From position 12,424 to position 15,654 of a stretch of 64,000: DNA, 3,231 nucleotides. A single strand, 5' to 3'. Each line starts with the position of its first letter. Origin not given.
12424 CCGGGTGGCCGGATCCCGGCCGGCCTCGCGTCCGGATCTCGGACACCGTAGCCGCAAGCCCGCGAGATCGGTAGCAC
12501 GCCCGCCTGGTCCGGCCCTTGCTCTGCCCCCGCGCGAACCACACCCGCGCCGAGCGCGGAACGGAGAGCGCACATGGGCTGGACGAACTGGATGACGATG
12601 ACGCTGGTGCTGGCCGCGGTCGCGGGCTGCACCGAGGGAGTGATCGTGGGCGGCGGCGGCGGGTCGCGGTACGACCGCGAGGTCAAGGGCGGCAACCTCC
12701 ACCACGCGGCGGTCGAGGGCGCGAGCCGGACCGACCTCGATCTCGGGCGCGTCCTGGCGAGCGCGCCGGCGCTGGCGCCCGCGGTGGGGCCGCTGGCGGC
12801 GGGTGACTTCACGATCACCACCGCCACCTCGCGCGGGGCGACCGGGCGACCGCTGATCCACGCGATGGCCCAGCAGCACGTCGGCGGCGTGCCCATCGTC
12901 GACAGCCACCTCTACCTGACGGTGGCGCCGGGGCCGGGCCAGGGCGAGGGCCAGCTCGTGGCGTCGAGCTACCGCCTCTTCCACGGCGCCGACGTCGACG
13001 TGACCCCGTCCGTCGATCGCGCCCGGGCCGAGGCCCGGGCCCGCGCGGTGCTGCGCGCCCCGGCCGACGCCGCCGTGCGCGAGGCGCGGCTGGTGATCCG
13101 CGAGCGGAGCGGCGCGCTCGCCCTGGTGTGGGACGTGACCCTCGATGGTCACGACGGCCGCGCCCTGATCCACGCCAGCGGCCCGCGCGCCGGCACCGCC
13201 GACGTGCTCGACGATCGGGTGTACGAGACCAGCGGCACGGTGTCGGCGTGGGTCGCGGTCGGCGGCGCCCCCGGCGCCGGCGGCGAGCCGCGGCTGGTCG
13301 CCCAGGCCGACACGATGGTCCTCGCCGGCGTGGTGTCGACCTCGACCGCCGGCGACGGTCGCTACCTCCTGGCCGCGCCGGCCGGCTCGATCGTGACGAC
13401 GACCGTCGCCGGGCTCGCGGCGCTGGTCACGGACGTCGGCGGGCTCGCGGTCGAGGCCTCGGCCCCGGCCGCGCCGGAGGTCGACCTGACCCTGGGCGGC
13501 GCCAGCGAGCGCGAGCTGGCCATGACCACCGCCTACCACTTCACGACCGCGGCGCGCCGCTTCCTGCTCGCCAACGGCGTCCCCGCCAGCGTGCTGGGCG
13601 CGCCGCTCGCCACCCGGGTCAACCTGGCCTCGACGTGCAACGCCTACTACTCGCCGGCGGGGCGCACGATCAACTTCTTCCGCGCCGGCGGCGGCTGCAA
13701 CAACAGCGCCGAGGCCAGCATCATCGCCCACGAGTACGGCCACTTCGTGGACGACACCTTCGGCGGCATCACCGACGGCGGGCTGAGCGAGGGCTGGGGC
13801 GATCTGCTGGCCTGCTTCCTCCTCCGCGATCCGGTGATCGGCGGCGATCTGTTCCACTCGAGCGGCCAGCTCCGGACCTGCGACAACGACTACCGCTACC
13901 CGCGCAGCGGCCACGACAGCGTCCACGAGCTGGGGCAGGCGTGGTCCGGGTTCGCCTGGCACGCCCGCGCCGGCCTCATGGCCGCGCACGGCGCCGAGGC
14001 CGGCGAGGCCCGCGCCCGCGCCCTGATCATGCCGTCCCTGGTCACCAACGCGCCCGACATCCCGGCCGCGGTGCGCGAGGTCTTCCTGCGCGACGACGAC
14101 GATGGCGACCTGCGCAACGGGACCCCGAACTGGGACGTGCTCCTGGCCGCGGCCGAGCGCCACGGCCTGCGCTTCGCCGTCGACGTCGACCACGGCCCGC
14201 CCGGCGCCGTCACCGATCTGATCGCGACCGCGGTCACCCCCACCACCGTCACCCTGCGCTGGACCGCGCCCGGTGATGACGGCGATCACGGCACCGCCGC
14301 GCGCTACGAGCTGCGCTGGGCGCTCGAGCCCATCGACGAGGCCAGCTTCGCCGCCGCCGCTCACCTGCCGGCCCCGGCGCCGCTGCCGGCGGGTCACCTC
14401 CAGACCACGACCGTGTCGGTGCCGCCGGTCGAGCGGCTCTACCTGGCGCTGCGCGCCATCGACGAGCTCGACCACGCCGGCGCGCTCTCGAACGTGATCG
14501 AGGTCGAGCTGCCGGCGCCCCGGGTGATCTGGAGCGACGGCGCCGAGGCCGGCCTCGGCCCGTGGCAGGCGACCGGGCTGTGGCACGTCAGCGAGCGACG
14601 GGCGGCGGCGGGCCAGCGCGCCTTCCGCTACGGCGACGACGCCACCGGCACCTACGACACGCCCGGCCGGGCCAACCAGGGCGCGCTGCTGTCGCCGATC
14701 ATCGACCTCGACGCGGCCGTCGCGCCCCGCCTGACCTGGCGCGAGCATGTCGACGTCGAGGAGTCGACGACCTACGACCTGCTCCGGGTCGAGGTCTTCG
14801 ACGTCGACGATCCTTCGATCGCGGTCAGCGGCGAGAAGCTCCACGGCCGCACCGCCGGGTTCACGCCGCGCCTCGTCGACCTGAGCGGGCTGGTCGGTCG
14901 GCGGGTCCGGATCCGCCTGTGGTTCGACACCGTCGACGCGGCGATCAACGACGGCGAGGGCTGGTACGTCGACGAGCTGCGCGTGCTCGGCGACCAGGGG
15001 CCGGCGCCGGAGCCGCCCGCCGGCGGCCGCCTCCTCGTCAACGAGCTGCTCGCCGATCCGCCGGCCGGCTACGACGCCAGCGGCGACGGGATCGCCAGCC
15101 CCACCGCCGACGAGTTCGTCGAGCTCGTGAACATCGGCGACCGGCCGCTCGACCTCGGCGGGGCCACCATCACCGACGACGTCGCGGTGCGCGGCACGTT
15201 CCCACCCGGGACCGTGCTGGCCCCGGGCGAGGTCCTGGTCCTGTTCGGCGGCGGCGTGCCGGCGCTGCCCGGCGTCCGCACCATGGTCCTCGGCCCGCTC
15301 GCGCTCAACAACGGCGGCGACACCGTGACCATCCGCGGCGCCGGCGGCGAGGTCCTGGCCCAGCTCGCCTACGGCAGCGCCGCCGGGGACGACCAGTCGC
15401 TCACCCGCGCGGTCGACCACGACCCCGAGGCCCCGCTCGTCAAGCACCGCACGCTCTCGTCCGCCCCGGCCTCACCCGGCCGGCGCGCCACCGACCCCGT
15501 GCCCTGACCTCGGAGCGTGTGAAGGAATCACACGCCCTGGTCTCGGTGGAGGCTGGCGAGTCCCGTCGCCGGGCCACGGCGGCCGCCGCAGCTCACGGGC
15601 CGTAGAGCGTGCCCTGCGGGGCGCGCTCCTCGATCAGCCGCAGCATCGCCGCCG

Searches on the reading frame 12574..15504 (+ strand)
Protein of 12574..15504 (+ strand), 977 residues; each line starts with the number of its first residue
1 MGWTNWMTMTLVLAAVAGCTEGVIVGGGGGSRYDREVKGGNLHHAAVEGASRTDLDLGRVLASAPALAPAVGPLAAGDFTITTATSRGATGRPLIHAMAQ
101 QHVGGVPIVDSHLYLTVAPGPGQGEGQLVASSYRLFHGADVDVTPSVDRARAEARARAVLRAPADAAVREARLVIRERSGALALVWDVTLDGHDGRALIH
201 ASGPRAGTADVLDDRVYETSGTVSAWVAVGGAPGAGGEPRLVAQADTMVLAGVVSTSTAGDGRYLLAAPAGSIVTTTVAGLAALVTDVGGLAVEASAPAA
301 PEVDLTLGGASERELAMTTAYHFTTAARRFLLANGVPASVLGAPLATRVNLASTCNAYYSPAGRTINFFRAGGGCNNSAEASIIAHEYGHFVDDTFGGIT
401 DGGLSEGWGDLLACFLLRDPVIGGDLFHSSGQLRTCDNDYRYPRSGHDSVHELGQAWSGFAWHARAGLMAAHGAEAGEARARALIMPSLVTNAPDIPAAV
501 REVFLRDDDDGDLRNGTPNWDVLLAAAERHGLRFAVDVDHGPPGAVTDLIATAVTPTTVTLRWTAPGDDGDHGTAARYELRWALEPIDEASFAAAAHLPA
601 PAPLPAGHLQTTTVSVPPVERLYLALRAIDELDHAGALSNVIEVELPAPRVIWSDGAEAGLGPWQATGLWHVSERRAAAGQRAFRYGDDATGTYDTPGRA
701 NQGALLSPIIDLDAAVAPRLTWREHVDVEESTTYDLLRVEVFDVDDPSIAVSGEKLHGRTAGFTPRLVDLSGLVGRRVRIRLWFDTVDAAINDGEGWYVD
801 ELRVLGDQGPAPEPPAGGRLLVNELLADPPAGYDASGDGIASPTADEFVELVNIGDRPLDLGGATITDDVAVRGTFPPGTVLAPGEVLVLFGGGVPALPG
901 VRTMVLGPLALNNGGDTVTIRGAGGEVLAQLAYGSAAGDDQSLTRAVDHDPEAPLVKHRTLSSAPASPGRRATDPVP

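Call 18: search_protein_families(library=pfam, proteins=[window:12574-15504:+], max_evalue=0.001)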
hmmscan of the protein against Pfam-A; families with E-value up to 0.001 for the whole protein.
window:12574-15504:+ (977 aa): 1 family
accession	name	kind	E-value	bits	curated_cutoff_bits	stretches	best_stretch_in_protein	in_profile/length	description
PF00932.25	LTD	-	1.1e-12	48.7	34.3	1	815-934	3-108/109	Lamin Tail Domain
